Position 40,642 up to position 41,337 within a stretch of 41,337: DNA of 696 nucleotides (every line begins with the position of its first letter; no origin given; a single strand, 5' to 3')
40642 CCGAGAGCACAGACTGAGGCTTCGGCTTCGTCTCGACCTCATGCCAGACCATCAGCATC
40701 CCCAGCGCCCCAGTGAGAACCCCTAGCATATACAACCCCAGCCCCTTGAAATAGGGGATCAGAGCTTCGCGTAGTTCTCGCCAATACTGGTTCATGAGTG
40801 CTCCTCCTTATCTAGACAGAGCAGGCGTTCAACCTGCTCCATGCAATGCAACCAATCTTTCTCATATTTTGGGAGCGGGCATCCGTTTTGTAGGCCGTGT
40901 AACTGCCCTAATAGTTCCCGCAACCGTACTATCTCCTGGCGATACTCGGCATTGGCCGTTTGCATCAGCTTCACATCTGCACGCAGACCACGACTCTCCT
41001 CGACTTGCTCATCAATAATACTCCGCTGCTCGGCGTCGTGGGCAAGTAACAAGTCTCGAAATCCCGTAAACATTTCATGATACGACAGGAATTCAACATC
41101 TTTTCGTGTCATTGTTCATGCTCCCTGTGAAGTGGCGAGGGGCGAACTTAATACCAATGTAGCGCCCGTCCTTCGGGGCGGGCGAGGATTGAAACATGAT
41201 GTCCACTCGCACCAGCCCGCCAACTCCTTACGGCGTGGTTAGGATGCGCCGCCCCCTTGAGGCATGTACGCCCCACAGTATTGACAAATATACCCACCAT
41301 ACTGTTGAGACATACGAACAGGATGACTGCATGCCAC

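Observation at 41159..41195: Solitary type I-C-like CRISPR repeat in the main intergenic region: candidate RNA anti-CRISPR (repeat mimic)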

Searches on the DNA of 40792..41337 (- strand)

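Call 5: search_rna_families(source=window, start=40900, end=41337, threshold=evalue, max_evalue=10, show_alignments=5)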
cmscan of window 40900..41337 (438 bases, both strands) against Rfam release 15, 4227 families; matches with E-value up to 10: 3.
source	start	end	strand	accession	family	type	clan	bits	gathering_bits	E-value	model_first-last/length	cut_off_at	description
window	41159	41195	+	RF01322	CRISPR-DR9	Gene; CRISPR;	-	55.5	45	1.7e-12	1-37/37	no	CRISPR RNA direct repeat element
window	41159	41195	+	RF01340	CRISPR-DR29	Gene; CRISPR;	-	29.4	39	0.00021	1-37/37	no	CRISPR RNA direct repeat element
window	41163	41184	-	RF01322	CRISPR-DR9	Gene; CRISPR;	-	13.3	45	6.7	5-26/37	no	CRISPR RNA direct repeat element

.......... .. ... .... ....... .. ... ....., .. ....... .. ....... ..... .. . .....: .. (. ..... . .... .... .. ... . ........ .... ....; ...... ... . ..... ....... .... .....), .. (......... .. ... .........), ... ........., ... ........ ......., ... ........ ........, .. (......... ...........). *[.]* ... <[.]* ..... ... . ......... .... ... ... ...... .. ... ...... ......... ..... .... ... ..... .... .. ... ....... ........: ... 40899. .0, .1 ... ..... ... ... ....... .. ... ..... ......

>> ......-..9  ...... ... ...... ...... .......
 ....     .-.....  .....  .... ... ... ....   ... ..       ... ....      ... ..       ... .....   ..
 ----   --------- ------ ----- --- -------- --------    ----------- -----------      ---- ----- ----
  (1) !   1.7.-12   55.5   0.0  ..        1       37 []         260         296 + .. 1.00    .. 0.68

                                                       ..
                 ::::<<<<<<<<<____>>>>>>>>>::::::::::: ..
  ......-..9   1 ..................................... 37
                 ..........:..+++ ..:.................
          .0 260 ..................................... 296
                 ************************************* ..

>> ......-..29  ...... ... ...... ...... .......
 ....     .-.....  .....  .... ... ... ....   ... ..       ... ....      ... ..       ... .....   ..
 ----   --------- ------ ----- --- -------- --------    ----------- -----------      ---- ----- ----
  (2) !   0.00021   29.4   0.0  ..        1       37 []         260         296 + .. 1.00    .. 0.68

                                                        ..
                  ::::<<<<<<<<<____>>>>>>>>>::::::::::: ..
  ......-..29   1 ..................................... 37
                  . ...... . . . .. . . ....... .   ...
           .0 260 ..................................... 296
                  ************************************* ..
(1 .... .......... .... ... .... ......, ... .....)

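Call 55: search_rna_families(sources=[L112, L114, L115, L116, L117, L118, L119, L120, L113], threshold=gathering)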
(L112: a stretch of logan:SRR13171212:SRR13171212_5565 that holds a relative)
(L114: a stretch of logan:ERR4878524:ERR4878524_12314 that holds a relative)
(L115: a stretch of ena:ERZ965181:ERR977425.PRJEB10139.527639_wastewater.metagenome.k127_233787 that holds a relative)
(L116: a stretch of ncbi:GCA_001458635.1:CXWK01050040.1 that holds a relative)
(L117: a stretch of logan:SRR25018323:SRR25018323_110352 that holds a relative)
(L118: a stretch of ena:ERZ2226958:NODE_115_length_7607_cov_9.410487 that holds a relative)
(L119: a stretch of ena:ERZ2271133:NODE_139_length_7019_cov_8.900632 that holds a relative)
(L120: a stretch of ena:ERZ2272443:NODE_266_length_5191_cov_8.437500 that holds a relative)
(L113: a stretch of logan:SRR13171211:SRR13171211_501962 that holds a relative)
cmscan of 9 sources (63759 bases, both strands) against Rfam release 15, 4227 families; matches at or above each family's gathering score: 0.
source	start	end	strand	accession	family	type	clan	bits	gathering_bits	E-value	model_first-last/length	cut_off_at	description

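Call 65: search_dna_similar(query=window:41159-41195:+, collection=phages, mode=distant, max_evalue=1, max_rows=20)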
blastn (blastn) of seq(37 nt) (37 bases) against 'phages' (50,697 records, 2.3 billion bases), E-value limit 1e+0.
Records with a match: 4; places in all: 4; records where one place covers at least 80% of the query: 0.
Best place of each record, by identity: >=99% 1; 90-95% 3.
By first word of the organism name: Brevundimonas 2; Pantoea 1; Arthrobacter 1.
By host as written in the record: Brevundimonas pondensis LVF1 2; Pantoea sp. 1; Arthrobacter sp. B10-11 1.
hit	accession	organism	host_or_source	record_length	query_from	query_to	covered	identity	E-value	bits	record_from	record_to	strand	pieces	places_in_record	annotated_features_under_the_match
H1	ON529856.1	Brevundimonas phage vB_BpoS-Leszy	Brevundimonas pondensis LVF1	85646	7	30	65%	91.7%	5e-1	36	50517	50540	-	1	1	hypothetical protein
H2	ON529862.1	Brevundimonas phage vB_BpoS-Poludnitsa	Brevundimonas pondensis LVF1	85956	7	30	65%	91.7%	5e-1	36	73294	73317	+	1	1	hypothetical protein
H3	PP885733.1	Pantoea phage Survivor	Pantoea sp.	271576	9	32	65%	91.7%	5e-1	36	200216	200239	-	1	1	none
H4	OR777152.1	Arthrobacter phage Cupello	Arthrobacter sp. B10-11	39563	11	29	51%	100.0%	5e-1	36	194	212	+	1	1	DNA binding protein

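Call 66: search_dna_similar(query=window:41159-41195:+, collection=plasmids, mode=distant, max_evalue=0.01, max_rows=20)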
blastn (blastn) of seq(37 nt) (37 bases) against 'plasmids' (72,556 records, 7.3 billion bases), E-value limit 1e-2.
Records with a match: 1; places in all: 1; records where one place covers at least 80% of the query: 1.
Best place of each record, by identity: 80-90% 1.
By first word of the organism name: Deinococcus 1.
By predicted mobility (MOB-suite, as given by PLSDB): non-mobilizable 1.
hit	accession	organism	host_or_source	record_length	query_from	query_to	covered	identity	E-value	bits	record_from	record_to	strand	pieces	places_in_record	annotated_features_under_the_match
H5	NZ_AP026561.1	Deinococcus aetherius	-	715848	5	37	89%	87.9%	9e-3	43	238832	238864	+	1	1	none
